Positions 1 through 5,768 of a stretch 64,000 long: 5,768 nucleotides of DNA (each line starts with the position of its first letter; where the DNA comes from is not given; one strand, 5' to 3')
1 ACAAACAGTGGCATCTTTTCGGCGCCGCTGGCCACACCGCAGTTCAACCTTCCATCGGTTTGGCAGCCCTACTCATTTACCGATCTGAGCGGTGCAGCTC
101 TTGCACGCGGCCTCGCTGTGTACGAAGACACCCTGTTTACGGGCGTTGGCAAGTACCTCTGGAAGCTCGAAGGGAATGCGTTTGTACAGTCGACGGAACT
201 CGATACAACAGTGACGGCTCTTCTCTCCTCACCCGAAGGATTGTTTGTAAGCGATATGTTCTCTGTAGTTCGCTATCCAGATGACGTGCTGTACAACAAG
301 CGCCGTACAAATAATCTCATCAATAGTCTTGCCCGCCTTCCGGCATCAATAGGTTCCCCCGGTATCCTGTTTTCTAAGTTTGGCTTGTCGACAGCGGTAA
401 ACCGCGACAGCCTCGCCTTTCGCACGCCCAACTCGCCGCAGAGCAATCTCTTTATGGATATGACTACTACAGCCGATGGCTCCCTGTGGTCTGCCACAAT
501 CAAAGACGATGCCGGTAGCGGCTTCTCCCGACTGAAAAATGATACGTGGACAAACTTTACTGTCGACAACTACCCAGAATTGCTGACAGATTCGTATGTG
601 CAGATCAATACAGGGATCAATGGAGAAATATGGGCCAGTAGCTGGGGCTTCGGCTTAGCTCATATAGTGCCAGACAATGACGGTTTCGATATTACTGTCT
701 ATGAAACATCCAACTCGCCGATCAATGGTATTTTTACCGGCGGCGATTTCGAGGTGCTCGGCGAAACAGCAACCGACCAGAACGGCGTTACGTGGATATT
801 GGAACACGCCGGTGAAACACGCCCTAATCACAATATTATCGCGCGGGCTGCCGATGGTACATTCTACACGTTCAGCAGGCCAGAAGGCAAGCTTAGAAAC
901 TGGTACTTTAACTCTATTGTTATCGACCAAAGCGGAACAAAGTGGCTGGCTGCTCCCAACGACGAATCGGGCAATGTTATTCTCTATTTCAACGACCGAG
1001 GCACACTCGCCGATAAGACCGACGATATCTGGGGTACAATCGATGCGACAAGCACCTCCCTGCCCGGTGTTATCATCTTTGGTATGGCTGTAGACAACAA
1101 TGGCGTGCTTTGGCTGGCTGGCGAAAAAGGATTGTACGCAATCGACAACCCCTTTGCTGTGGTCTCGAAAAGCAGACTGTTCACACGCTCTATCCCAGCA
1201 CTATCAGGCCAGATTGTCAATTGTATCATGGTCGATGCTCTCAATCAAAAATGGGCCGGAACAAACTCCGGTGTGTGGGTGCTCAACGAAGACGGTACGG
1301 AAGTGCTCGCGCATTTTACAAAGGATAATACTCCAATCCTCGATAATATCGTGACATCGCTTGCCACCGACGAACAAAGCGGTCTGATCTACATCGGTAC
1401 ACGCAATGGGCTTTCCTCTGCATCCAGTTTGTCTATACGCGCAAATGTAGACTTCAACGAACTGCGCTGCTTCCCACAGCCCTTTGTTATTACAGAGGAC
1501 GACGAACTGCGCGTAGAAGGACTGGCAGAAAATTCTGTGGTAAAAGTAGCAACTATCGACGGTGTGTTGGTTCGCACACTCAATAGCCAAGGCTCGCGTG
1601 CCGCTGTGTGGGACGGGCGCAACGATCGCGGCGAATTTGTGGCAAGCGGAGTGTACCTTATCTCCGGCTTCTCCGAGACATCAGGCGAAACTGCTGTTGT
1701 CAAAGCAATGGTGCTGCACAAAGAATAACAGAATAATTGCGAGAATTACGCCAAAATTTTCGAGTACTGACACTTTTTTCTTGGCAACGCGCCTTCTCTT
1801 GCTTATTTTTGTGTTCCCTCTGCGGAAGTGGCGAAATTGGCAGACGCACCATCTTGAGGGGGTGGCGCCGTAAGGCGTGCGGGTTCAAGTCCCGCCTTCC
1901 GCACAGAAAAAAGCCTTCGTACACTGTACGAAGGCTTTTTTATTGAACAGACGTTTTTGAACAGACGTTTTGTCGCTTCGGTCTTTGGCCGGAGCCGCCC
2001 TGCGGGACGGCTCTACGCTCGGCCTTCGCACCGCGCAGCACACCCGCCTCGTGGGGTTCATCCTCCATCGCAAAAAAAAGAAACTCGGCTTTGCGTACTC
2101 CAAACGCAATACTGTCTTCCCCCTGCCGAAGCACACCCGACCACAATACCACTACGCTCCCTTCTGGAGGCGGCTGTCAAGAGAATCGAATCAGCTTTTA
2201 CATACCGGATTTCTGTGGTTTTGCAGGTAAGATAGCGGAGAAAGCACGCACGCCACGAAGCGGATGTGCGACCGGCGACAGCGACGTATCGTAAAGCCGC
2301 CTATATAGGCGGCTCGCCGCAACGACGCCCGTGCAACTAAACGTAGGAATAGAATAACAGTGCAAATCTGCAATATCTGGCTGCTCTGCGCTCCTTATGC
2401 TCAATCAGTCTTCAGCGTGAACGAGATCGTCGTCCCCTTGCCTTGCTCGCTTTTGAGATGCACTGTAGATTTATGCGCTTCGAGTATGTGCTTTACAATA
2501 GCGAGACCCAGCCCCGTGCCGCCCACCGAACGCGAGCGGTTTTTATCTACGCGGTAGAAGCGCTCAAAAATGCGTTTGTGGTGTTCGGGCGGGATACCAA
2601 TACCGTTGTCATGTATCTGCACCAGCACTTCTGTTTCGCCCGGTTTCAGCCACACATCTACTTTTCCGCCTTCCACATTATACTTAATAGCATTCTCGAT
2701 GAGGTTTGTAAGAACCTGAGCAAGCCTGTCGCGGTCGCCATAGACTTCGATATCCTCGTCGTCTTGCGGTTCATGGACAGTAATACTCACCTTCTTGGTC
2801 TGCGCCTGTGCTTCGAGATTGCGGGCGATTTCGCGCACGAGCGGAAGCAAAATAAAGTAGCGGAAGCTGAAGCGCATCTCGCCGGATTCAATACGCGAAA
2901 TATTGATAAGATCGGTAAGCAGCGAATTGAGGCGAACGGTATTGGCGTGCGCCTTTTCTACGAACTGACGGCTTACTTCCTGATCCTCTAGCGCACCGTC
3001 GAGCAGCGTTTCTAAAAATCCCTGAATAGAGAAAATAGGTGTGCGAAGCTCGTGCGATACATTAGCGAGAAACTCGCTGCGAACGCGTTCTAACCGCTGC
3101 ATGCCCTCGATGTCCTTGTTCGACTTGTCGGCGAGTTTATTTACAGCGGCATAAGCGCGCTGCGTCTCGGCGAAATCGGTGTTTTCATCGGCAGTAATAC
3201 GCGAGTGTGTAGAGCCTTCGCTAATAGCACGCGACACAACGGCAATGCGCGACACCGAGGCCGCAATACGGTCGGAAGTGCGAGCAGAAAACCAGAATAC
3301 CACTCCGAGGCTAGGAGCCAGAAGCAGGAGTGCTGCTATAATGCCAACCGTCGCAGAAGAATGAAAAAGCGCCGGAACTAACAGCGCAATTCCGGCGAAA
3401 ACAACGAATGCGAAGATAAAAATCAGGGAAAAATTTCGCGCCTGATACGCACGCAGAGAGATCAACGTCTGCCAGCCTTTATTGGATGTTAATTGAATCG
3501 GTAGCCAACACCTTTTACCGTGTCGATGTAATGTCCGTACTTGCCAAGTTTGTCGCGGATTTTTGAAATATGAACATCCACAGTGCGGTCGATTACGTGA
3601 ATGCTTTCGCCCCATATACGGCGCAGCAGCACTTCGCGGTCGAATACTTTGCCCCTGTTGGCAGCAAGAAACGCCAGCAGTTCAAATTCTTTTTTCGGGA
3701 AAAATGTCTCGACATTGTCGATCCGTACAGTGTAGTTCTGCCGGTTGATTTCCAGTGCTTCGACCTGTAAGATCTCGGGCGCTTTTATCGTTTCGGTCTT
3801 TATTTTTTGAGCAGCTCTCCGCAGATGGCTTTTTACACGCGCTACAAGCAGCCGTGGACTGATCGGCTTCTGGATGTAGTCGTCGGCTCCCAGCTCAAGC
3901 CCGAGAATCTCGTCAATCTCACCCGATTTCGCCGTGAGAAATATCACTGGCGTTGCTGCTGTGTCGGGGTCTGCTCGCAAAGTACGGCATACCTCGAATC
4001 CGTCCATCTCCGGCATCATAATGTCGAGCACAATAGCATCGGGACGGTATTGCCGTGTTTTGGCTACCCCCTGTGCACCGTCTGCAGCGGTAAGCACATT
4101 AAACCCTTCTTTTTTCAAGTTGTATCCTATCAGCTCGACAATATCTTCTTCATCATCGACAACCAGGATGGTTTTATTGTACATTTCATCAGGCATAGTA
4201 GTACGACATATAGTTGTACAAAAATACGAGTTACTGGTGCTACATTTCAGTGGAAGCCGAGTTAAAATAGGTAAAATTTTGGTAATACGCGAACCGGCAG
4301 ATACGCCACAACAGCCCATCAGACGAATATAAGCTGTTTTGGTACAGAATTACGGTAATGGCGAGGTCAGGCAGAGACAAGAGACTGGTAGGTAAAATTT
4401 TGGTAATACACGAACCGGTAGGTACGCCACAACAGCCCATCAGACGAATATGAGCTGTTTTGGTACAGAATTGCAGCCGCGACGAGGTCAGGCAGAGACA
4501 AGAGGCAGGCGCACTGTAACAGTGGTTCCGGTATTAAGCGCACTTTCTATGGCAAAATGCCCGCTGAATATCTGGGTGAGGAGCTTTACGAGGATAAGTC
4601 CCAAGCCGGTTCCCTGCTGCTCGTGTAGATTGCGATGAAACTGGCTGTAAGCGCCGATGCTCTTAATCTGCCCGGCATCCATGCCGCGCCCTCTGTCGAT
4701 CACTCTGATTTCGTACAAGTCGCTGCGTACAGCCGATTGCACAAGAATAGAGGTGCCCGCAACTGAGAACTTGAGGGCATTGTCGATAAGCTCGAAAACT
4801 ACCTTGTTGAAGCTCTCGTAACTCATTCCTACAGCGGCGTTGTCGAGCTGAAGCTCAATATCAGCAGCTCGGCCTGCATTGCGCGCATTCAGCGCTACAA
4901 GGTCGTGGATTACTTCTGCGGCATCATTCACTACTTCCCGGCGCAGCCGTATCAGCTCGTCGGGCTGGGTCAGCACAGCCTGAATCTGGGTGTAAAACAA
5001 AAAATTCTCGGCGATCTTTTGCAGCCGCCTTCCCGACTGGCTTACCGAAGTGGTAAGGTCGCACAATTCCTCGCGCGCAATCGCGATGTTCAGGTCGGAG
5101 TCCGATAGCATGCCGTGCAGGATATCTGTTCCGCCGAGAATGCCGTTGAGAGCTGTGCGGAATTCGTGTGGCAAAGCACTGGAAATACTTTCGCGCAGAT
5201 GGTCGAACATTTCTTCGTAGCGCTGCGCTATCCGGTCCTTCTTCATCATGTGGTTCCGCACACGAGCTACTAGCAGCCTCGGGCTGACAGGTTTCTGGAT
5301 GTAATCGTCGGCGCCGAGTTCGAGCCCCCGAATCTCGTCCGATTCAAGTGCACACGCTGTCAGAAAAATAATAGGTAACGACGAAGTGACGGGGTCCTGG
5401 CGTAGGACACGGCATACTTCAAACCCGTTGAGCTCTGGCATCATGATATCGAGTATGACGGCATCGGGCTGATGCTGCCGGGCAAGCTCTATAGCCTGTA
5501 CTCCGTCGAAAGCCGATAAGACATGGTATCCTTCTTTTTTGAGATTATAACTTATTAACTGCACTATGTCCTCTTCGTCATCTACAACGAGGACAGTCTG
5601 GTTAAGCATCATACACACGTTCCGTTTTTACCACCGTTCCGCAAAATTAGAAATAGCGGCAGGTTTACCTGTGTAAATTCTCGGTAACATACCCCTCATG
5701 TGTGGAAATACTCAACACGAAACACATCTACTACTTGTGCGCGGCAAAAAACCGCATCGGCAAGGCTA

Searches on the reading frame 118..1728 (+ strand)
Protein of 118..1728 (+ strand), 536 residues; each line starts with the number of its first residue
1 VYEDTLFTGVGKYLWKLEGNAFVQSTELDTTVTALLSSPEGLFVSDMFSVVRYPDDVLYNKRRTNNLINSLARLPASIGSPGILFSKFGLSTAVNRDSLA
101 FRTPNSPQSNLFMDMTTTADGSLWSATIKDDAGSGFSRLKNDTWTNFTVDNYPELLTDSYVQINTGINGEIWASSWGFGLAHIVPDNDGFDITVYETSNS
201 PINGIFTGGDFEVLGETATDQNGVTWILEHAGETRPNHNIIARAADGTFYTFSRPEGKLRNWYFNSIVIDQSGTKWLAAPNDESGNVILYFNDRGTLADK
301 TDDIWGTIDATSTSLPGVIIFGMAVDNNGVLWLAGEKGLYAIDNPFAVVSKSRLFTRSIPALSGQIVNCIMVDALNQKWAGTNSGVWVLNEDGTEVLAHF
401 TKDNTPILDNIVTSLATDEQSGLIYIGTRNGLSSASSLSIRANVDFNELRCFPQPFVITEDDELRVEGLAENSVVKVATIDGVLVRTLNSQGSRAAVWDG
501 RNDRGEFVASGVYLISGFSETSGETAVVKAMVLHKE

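Call 34: search_protein_families(library=pfam, proteins=[window:118-1728:+], max_evalue=0.001)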
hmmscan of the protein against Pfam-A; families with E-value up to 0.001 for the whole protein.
window:118-1728:+ (536 aa): 2 families
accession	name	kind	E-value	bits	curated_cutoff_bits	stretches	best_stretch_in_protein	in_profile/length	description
PF07494.17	Reg_prop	-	6.6e-06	26.2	20.4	0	314-336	1-23/24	Two component regulator propeller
PF13860.13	FlgD_ig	-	6.8e-05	23.2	27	1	466-516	18-72/79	FlgD Ig-like domain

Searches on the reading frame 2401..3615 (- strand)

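Call 34: search_protein_families(library=pfam, proteins=[window:2401-3615:-], max_evalue=0.001)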
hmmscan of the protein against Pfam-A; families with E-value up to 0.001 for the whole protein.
window:2401-3615:- (404 aa): 4 families
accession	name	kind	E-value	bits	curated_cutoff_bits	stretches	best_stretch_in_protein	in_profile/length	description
PF02518.31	HATPase_c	-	5.1e-34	117.5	26.4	1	293-403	1-109/111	Histidine kinase-, DNA gyrase B-, and HSP90-like ATPase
PF00512.31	HisKA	-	1.9e-18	66.7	26.9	1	179-245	2-66/66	His Kinase A (phospho-acceptor) domain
PF13581.12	HATPase_c_2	-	0.00035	21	27.4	1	301-399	35-125/127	Histidine kinase-like ATPase domain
PF13589.12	HATPase_c_3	-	0.00073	20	25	0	299-372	4-78/137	Histidine kinase-, DNA gyrase B-, and HSP90-like ATPase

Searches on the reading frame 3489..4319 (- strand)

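Call 34: search_protein_families(library=pfam, proteins=[window:3489-4319:-], max_evalue=0.001)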
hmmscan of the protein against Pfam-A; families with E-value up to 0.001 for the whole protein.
window:3489-4319:- (276 aa): 2 families
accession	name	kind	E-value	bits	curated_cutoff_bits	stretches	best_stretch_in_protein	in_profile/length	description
PF00072.30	Response_reg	-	3.2e-30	105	30.2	1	51-163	1-111/111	Response regulator receiver domain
PF00486.34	Trans_reg_C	-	1.7e-23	82.9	26.2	1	208-275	7-77/77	Transcriptional regulatory protein, C terminal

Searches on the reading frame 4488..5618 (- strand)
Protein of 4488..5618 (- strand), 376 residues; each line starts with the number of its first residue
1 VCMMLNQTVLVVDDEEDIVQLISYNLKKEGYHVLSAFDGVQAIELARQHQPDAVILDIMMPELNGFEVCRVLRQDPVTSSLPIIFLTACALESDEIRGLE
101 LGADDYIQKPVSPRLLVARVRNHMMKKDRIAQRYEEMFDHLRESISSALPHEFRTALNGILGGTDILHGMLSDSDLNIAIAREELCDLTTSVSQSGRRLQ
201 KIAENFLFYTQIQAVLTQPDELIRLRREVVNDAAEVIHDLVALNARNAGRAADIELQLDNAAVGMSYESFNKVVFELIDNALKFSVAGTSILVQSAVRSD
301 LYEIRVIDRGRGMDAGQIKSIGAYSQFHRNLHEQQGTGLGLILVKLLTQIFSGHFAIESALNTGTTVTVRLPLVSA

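Call 34: search_protein_families(library=pfam, proteins=[window:4488-5618:-], max_evalue=0.001)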
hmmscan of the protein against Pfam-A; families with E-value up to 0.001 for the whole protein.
window:4488-5618:- (376 aa): 4 families
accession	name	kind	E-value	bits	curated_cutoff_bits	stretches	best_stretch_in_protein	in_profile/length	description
PF00072.30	Response_reg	-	7.2e-30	103.9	30.2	1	9-121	1-111/111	Response regulator receiver domain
PF02518.31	HATPase_c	-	1.6e-18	67.6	26.4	1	270-373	6-109/111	Histidine kinase-, DNA gyrase B-, and HSP90-like ATPase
PF00512.31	HisKA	-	1.1e-06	29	26.9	1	146-214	6-65/66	His Kinase A (phospho-acceptor) domain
PF13589.12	HATPase_c_3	-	0.00092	19.7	25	0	269-333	2-62/137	Histidine kinase-, DNA gyrase B-, and HSP90-like ATPase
